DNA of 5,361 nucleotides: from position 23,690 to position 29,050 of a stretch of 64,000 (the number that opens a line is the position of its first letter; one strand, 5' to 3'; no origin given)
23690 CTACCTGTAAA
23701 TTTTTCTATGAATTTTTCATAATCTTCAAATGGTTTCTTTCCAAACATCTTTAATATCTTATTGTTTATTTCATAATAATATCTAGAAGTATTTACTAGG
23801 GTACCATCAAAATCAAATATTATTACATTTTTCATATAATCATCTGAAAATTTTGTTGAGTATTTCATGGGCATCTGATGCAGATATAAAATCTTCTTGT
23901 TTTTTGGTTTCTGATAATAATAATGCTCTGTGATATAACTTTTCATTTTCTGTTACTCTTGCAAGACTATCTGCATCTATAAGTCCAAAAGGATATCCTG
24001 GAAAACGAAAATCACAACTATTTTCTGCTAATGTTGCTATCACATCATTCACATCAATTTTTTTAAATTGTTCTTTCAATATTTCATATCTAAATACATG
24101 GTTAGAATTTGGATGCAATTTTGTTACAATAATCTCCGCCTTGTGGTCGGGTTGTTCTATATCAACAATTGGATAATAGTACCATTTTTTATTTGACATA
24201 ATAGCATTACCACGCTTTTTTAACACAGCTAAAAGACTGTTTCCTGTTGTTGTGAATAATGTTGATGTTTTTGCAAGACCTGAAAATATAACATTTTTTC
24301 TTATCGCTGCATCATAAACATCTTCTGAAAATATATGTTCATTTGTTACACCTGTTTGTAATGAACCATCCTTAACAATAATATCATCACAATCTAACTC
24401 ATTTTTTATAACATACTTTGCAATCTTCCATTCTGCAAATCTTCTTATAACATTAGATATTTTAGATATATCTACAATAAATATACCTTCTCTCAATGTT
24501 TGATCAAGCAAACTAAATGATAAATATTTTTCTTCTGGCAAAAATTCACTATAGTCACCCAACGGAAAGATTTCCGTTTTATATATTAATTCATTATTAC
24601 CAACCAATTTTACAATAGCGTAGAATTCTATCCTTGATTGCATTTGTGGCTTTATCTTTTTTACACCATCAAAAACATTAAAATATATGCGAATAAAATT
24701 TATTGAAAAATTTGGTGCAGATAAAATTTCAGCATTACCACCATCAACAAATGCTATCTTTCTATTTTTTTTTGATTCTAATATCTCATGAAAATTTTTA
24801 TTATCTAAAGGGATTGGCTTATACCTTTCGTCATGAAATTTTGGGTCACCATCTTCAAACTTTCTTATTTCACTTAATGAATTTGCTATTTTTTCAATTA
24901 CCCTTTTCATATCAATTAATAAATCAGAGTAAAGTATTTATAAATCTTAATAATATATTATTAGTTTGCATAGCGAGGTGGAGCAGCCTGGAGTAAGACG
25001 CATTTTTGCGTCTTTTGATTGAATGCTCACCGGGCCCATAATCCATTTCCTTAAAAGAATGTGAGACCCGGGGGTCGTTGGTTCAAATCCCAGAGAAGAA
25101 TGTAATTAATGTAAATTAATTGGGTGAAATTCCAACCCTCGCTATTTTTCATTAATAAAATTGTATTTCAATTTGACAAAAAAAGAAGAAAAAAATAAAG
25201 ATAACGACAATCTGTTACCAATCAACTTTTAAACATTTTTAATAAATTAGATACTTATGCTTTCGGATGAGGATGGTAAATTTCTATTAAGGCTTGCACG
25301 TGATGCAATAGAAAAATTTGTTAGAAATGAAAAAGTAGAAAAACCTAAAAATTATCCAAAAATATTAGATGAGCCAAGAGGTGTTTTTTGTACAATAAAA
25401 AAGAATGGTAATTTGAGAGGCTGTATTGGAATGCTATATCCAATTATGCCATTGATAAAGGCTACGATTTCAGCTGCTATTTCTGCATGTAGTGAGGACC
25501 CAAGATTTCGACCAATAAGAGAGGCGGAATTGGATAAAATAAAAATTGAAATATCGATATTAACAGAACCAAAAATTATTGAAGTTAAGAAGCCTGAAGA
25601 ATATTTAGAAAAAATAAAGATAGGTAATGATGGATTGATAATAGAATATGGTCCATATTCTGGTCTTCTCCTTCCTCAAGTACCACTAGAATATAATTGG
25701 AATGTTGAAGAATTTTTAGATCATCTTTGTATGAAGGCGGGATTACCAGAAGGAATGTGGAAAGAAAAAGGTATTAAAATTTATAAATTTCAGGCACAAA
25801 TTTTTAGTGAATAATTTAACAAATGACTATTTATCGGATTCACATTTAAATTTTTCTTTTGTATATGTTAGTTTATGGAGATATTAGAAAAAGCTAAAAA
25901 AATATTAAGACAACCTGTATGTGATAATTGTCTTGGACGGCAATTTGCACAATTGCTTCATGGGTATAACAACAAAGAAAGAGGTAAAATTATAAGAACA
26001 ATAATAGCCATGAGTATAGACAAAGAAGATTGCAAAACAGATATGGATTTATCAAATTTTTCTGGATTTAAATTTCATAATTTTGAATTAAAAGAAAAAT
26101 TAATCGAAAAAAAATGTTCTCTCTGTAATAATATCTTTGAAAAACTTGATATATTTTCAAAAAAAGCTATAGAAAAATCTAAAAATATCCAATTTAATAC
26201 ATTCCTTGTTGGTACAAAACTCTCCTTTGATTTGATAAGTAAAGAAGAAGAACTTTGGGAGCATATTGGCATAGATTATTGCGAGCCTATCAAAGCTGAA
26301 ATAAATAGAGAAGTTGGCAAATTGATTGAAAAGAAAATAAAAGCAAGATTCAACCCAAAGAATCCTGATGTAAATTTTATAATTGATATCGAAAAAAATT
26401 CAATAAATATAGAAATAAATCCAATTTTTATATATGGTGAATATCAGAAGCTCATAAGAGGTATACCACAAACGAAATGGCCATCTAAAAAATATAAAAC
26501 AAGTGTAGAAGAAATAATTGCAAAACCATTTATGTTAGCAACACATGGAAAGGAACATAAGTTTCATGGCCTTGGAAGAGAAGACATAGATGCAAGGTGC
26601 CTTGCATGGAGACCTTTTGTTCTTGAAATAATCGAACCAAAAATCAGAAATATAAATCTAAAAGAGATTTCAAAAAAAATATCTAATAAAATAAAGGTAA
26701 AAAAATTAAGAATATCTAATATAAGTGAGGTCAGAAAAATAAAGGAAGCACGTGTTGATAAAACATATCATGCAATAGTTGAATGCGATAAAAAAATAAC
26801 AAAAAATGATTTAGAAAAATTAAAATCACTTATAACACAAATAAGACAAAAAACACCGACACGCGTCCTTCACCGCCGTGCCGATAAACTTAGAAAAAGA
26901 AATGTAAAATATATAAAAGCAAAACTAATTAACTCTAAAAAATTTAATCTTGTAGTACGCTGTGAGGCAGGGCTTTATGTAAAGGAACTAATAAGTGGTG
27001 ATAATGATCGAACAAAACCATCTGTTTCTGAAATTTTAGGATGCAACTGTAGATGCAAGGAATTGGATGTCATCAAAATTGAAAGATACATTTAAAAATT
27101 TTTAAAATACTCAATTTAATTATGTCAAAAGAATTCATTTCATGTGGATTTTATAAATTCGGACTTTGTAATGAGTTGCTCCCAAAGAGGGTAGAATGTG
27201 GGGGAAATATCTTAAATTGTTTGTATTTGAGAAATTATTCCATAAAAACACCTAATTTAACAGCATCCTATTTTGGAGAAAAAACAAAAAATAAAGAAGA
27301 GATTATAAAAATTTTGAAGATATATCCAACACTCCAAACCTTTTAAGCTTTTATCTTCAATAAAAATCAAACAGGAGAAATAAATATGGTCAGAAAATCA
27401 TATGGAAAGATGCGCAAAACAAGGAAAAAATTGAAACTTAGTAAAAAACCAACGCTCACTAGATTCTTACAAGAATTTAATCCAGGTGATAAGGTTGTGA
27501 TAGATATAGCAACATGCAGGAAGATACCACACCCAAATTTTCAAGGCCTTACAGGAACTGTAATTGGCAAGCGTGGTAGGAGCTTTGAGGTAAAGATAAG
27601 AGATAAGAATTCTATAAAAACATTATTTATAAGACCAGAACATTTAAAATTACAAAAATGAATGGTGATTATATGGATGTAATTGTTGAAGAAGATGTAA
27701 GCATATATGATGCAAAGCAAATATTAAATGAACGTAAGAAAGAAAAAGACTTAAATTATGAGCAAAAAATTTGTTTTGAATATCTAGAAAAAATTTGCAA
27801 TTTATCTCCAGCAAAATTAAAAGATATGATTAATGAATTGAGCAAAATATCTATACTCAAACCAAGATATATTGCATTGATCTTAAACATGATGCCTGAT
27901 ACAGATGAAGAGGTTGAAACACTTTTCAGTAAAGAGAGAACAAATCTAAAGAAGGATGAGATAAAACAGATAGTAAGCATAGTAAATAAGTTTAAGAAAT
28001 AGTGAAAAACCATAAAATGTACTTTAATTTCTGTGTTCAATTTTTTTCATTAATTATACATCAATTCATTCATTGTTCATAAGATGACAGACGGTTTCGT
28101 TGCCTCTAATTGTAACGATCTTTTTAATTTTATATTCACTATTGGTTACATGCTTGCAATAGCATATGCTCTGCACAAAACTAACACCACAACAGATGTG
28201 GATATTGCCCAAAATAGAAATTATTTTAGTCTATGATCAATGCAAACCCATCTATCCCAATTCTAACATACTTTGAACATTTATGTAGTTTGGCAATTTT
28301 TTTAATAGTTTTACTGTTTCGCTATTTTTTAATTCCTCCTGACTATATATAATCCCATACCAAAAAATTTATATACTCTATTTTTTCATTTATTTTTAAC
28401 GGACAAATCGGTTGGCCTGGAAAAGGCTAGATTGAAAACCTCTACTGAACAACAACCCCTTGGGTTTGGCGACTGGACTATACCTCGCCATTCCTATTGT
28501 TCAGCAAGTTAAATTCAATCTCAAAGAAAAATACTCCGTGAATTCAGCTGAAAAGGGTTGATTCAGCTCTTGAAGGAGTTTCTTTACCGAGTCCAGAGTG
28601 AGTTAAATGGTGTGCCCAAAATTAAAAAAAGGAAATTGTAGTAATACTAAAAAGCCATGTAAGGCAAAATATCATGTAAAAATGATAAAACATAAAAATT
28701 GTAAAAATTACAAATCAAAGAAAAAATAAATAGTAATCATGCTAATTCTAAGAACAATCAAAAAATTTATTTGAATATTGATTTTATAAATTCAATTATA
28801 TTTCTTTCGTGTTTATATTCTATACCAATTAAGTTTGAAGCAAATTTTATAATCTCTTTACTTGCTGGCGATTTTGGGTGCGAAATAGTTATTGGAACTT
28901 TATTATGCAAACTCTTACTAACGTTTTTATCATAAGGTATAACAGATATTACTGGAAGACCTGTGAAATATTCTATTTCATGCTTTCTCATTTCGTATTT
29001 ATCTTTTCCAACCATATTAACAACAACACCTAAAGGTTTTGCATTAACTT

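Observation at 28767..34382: Tightly coupled five-gene operon joining three envelope proteins and a small conserved protein to a MinD/ParA ATPase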

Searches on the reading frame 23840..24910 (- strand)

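Call 53: search_protein_families(library=pfam, proteins=[window:23840-24910:-], max_evalue=0.001)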
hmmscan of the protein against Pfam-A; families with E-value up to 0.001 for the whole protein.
window:23840-24910:- (356 aa): 1 family
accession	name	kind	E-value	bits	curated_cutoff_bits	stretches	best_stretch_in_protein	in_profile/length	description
PF09376.16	NurA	-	1.8e-05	24.8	21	1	51-319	2-254/254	NurA domain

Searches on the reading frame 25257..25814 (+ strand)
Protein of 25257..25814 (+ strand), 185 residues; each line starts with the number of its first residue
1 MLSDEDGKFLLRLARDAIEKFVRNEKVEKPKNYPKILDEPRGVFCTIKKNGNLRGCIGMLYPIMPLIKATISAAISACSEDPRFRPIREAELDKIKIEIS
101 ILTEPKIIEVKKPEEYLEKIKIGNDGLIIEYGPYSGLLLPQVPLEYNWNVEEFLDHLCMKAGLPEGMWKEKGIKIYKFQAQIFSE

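Call 53: search_protein_families(library=pfam, proteins=[window:25257-25814:+], max_evalue=0.001)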
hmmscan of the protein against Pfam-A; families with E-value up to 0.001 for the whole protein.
window:25257-25814:+ (185 aa): 1 family
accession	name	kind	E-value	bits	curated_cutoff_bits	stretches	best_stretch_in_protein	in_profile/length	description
PF01871.22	AMMECR1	-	2e-58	197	25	1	11-183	1-168/168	AMMECR1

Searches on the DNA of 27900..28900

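Call 10: search_rna_families(source=window, start=27900, end=28900, threshold=evalue, max_evalue=1)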
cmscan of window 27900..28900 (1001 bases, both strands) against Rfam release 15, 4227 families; matches with E-value up to 1: 0.
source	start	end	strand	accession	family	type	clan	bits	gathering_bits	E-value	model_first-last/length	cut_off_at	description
